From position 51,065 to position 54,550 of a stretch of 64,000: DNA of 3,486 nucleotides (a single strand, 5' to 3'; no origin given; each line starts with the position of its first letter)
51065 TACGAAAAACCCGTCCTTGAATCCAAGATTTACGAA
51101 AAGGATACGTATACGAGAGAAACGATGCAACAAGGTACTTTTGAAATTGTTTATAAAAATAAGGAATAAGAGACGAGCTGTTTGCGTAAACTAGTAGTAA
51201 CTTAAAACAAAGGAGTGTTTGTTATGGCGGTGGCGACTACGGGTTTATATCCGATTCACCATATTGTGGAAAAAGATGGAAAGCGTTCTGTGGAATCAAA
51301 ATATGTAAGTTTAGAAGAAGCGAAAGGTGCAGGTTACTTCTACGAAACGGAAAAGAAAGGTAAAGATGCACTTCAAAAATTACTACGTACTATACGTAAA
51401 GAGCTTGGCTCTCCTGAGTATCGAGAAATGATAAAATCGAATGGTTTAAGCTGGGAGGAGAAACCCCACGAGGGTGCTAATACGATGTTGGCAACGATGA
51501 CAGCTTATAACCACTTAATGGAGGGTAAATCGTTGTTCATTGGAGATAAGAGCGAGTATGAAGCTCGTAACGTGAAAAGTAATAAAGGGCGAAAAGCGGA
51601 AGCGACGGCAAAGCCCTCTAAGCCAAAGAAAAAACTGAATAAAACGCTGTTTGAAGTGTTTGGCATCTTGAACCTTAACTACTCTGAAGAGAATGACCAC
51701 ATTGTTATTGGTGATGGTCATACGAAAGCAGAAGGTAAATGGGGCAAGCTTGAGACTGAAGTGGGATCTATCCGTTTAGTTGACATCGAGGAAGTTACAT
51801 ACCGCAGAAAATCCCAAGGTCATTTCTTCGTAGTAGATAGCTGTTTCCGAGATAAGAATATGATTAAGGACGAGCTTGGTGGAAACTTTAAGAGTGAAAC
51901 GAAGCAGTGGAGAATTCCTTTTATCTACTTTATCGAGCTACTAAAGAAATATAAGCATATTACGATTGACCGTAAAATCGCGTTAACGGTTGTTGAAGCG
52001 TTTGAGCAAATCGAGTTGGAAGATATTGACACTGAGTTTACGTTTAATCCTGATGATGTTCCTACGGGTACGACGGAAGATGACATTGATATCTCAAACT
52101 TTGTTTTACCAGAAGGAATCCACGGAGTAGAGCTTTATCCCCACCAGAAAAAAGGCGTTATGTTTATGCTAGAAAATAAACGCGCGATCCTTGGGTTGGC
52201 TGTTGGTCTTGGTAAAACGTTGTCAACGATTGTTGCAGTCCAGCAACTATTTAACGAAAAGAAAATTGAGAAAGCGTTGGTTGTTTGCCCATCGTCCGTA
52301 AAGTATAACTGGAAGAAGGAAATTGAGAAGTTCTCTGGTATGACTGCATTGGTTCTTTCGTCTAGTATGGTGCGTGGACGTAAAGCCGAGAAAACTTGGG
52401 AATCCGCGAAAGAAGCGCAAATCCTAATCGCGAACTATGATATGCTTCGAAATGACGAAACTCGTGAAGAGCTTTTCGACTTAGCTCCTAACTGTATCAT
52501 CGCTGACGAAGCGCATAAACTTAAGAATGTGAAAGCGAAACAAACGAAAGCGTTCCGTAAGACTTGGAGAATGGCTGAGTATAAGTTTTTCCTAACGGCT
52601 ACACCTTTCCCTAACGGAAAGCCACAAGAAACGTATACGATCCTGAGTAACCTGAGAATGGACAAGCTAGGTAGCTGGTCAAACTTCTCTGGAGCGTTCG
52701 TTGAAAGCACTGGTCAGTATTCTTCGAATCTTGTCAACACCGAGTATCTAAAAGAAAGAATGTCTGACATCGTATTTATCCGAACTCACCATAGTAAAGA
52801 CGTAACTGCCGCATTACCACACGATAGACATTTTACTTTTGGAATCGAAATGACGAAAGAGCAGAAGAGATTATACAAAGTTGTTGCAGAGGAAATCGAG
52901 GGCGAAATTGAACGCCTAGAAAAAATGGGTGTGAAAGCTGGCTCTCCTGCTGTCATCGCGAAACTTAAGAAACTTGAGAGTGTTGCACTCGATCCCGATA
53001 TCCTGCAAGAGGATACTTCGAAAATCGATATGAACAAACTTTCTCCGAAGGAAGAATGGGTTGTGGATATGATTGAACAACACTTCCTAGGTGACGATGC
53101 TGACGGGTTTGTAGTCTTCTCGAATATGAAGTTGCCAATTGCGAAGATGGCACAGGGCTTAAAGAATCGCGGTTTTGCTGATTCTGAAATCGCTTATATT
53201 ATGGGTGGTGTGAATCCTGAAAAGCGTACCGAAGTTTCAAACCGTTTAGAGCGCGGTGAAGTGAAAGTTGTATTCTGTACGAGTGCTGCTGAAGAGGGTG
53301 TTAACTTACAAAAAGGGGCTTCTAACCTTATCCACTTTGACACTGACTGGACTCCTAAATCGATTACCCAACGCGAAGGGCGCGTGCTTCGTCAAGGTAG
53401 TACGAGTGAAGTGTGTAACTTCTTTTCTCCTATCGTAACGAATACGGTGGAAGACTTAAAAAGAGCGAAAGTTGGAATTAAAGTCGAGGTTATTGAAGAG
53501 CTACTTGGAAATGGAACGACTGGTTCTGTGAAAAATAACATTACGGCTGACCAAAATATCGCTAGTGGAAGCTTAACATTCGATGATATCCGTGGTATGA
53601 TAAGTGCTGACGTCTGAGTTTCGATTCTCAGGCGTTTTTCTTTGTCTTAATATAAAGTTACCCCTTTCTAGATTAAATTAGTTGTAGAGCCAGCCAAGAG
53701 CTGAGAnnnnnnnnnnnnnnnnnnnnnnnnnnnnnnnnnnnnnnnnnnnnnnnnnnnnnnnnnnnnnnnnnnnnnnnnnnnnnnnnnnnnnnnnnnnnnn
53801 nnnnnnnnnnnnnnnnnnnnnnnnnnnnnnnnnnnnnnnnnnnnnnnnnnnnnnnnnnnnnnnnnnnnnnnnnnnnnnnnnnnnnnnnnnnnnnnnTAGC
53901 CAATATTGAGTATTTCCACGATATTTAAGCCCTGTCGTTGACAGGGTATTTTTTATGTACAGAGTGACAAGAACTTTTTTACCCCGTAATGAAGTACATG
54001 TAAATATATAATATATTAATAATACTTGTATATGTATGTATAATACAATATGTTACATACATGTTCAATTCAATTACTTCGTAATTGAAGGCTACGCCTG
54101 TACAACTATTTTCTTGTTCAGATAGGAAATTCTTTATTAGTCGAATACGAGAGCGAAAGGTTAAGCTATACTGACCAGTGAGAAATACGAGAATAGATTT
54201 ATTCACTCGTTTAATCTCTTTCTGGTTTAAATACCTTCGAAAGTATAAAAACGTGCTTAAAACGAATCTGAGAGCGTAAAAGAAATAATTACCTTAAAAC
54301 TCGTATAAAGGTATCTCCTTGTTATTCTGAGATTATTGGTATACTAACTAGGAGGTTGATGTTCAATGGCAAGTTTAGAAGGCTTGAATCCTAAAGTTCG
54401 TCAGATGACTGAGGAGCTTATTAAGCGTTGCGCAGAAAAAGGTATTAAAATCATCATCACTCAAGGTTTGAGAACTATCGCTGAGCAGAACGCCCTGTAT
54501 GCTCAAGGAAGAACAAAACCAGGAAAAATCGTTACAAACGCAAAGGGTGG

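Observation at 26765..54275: Duplicated ~300-bp non-coding element with compensatory twin hairpins (candidate origins or ncRNA)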

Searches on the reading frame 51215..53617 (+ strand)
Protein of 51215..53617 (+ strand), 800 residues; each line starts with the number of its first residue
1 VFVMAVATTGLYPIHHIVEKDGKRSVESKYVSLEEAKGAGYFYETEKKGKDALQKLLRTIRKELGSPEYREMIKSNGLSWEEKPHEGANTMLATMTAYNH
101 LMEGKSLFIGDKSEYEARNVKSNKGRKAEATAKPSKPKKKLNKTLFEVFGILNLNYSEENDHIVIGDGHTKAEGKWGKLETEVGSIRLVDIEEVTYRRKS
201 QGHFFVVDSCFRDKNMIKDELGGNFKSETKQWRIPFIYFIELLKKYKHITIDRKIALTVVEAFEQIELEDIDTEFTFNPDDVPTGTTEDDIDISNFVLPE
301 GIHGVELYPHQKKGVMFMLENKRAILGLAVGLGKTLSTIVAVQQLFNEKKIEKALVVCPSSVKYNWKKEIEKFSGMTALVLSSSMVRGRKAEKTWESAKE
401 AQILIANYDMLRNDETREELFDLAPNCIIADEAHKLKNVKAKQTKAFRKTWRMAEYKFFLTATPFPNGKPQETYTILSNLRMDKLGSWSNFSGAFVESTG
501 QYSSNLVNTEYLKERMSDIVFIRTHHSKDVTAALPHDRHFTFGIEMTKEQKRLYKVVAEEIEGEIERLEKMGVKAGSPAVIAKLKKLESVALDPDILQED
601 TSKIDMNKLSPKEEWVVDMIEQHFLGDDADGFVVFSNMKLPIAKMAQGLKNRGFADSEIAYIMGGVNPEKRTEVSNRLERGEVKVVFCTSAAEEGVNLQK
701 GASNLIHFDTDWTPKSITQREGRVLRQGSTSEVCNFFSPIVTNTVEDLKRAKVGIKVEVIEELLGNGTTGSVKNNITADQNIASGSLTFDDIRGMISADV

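Call 8: search_protein_families(library=pfam, proteins=[window:51215-53617:+])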
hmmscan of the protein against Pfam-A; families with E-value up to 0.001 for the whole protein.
window:51215-53617:+ (800 aa): 5 families
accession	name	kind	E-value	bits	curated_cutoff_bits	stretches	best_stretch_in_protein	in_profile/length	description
PF00176.29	SNF2-rel_dom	-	2.3e-35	122.5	24.9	1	310-560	1-256/290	SNF2-related domain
PF04851.21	ResIII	-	1.3e-17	64.6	22.5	1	306-464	3-162/164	Type III restriction enzyme, res subunit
PF00271.37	Helicase_C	-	6.1e-17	62.3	23.5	1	626-728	12-110/110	Helicase conserved C-terminal domain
PF00270.35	DEAD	-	3.7e-13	50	26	1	309-465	2-161/167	DEAD/DEAH box helicase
PF06733.21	DEAD_2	-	0.00052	20.1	21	0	396-441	113-160/172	DEAD_2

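Call 27: search_dna_similar(query=window:51215-53617:+, collection=phages, mode=protein, max_rows=15)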
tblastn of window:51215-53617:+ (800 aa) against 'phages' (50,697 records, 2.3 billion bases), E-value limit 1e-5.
Records with a match: 642; places in all: 646; records where one place covers at least 80% of the query: 7.
Best place of each record, by identity: <60% 642.
By first word of the organism name: Gordonia 118; Staphylococcus 75; Mycobacterium 68; Vibrio 26; Arthrobacter 25; Pseudomonas 23; Bacillus 22; Bacteriophage 22; Bacteroides 22; Parabacteroides 15; and 69 more.
By host as written in the record: Gordonia terrae 3612 86; - 53; Mycobacterium smegmatis mc2 155 53; Staphylococcus aureus 25; Arthrobacter sp. ATCC 21022 19; Pseudomonas aeruginosa 14; Caulobacter vibrioides CB15 11; Gordonia rubripertincta NRRL B-16540 10; and 213 more.
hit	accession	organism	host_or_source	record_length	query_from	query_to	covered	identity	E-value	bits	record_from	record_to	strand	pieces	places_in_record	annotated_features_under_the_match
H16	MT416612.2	Bacillus phage YungSlug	Bacillus thuringiensis kurstaki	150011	3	795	99%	49.3%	0e+0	733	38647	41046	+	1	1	helicase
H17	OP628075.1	Lysinibacillus phage vB_LfM_LysYB1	Lysinibacillus fusiformis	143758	147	798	82%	47.3%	0e+0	600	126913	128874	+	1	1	superfamily II DNA RNA helicase SNF2 family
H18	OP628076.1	Lysinibacillus phage vB_LfM_LysYB2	Lysinibacillus fusiformis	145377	147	798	82%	47.3%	0e+0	600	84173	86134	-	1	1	superfamily II DNA RNA helicase SNF2 family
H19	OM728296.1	Bacillus phage vB_BsuM-Goe26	Bacillus subtilis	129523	74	799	91%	35.8%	4e-130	434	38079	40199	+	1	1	rapA: RNA polymerase-associated protein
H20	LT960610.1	Bacillus phage SBSphiC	Bacillus subtilis BEST7003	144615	74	799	91%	35.6%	4e-129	431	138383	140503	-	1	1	record has no annotation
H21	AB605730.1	Bacillus phage SP-10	-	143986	74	799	91%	35.1%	5e-127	425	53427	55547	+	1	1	SNF2 family helicase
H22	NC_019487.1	Bacillus phage SP-10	-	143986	74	799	91%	35.1%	5e-127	425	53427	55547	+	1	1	DNA helicase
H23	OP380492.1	Bacillus phage Nachito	Bacillus sp. ET1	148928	152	771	78%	40.3%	1e-141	468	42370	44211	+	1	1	helicase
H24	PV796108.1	Bacillus phage Edson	Bacillus cereus BC102p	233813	199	770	72%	27.4%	2e-50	198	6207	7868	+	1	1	hypothetical protein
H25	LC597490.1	Bacillus phage vB_BceM_WH1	Bacillus cereus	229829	199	698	63%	27.7%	1e-36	155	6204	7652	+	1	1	DEAD/DEAH box helicase_gp015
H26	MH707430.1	Bacillus phage BSP7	Bacillus subtilis ATCC 21336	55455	291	762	59%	29.2%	3e-26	122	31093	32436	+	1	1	putative helicase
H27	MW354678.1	Bacillus phage BSTP12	Bacillus subtilis BSC16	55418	291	762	59%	29.2%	3e-26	122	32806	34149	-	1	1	BSTP12_056: putative global transcription activator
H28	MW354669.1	Bacillus phage BSTP5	Bacillus subtilis BSC21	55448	291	762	59%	29.2%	3e-26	122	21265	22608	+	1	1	putative global transcription activator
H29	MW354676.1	Bacillus phage BSTP8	Bacillus subtilis KCCM12150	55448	291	762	59%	29.2%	3e-26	122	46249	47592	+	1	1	BSTP8_072: putative global transcription activator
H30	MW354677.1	Bacillus phage BSTP10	Bacillus subtilis KCCM12150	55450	291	762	59%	29.2%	3e-26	122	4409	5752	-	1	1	BSTP10_007: hypothetical protein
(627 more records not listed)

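Call 28: get_annotated_region(hit=H16, flank=6000)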
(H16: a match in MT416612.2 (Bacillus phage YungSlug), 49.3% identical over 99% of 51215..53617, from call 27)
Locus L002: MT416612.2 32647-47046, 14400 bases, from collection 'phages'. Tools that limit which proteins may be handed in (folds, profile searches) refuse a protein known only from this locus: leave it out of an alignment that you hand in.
description: Bacillus phage YungSlug, complete genome.
organism: Bacillus phage YungSlug (NCBI taxid 2736257)
taxonomy: Viruses; Duplodnaviria; Heunggongvirae; Uroviricota; Caudoviricetes; Herelleviridae; Spounavirinae
host: Bacillus thuringiensis kurstaki; source: soil; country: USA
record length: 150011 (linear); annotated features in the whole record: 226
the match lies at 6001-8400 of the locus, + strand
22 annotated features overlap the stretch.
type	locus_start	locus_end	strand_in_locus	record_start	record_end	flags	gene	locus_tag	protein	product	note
CDS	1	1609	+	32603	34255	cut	-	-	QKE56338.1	RNA polymerase sigma factor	-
CDS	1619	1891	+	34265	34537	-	-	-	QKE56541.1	hypothetical protein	-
CDS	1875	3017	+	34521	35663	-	-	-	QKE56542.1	DHH family phosphoesterase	-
CDS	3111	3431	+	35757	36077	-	-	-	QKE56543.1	membrane protein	-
CDS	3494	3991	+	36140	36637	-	-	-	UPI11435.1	hypothetical protein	-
CDS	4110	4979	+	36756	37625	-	-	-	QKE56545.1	hypothetical protein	-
CDS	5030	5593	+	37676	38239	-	-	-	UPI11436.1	hypothetical protein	-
CDS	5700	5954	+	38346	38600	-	-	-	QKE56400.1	membrane protein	-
CDS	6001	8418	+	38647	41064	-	-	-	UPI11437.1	helicase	-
CDS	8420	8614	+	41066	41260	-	-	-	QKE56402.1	hypothetical protein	-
CDS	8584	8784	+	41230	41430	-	-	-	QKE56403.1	hypothetical protein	-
CDS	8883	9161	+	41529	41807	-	-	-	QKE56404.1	DNA binding protein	-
CDS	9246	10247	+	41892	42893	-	-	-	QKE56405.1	endolysin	-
CDS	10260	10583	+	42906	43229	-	-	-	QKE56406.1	holin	-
CDS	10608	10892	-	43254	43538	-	-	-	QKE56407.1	hypothetical protein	-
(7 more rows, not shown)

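Call 41: find_related_loci(query=A3, collection=viral_contigs, flank=4000)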
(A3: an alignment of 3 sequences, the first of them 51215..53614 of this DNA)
Query A3 (800 aa) in viral_contigs; peptide patterns used: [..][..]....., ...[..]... (x = any residue, [..] = any of these).
133 stretches matched a pattern; 69 encode a relative of the query (tblastn E <= 1e-3); 69 distinct loci.
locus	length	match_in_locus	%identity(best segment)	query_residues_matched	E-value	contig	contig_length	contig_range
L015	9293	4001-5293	27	306-770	1e-32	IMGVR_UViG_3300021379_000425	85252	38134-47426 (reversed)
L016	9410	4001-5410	26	225-738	5e-30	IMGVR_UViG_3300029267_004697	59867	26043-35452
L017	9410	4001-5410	26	225-738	5e-30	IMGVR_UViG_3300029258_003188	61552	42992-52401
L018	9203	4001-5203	26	307-747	5e-29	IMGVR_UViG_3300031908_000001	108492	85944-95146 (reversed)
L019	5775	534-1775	26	308-747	2e-26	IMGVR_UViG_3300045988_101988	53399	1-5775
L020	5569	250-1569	26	280-747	3e-26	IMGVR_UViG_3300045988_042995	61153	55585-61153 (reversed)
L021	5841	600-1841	27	308-747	3e-26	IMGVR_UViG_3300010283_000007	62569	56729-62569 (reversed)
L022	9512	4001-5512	25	193-733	5e-26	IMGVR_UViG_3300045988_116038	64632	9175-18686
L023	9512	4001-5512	25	193-733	1e-25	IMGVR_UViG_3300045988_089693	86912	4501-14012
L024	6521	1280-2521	26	308-747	1e-25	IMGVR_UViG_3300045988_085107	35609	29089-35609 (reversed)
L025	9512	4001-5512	25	193-733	2e-25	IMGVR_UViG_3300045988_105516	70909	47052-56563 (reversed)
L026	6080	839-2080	26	308-747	2e-25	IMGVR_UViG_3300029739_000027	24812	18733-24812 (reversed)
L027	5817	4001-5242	26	308-747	2e-25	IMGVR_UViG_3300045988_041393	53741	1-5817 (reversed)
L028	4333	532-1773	26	308-747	2e-25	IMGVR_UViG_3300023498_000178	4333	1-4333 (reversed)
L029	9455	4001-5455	25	213-733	1e-25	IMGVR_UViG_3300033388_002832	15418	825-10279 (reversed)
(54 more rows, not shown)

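Call 109: get_annotated_region(hit=H21, flank=3000)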
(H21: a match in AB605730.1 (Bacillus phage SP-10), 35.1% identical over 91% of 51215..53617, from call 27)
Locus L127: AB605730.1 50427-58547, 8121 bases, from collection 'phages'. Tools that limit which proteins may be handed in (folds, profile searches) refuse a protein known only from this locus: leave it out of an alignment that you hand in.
description: Bacillus phage SP10 DNA, complete sequence.
organism: Bacillus phage SP-10 (NCBI taxid 941058)
taxonomy: Viruses; Duplodnaviria; Heunggongvirae; Uroviricota; Caudoviricetes; Herelleviridae; Spounavirinae
host: -; source: -; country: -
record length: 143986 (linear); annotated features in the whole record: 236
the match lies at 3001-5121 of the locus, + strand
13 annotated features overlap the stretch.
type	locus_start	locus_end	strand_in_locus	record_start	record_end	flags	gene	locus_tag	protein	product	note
CDS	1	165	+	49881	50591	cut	-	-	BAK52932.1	RNA polymerase sigma factor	BS_SP10_120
CDS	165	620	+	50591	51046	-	-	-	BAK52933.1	hypothetical protein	BS_SP10_121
CDS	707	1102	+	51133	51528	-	-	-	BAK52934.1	hypothetical protein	BS_SP10_122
CDS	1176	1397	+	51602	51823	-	-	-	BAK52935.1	hypothetical protein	BS_SP10_123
CDS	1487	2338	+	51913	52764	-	-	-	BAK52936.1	hypothetical protein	BS_SP10_124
CDS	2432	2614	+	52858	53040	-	-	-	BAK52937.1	hypothetical protein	BS_SP10_125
CDS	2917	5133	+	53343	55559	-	-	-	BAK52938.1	SNF2 family helicase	BS_SP10_126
CDS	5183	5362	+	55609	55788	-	-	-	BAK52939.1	hypothetical protein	BS_SP10_127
CDS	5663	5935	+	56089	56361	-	-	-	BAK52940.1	hypothetical protein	BS_SP10_128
CDS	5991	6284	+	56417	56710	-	-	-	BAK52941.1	holin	BS_SP10_129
CDS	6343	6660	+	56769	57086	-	-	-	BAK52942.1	hypothetical protein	BS_SP10_130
CDS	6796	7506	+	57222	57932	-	-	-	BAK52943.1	L-alanoyl-D-glutamate peptidase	BS_SP10_131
CDS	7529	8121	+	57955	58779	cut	-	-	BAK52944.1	formamidopyrimidine-DNA glycosylase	BS_SP10_132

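Call 110: get_annotated_region(hit=H17, flank=3000)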
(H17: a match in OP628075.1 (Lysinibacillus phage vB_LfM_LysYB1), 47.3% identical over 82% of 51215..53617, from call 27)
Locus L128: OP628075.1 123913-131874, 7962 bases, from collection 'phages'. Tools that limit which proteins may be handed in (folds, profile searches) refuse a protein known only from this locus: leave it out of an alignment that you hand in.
description: Lysinibacillus phage vB_LfM_LysYB1, complete genome.
organism: Lysinibacillus phage vB_LfM_LysYB1 (NCBI taxid 2995278)
taxonomy: Viruses; Duplodnaviria; Heunggongvirae; Uroviricota; Caudoviricetes; Herelleviridae; Spounavirinae
host: Lysinibacillus fusiformis; source: -; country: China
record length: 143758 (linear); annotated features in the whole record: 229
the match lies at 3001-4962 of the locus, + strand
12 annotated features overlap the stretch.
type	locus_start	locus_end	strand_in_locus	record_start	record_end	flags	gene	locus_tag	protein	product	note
CDS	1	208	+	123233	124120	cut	-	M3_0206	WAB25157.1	hypothetical protein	-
CDS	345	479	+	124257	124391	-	-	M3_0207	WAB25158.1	hypothetical protein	-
CDS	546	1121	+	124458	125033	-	-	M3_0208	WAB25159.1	hypothetical protein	-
CDS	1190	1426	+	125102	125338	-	-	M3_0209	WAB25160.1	hypothetical protein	-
CDS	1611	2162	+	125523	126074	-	-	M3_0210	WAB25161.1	hypothetical protein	-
CDS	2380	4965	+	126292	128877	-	-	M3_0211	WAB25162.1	superfamily II DNA RNA helicase SNF2 family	-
CDS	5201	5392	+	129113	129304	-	-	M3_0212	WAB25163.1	hypothetical protein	-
CDS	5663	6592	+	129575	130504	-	-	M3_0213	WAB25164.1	hypothetical protein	Ami_3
CDS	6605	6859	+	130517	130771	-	-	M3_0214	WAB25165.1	small integral membrane protein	-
CDS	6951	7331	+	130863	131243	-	-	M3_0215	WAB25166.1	hypothetical protein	-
CDS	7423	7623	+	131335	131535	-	-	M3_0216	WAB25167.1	hypothetical protein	-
CDS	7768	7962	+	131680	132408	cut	-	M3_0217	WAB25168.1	3D domain protein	-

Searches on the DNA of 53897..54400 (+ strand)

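Call 5: search_dna_similar(query=window:53897-54355:+, collection=phages, mode=distant, max_rows=30)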
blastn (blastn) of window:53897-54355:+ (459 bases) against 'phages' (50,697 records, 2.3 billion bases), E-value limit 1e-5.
No match.

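Call 104: search_rna_families(source=window, start=53900, end=54400, threshold=evalue, max_evalue=1)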
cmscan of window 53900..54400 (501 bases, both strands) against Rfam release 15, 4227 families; matches with E-value up to 1: 0.
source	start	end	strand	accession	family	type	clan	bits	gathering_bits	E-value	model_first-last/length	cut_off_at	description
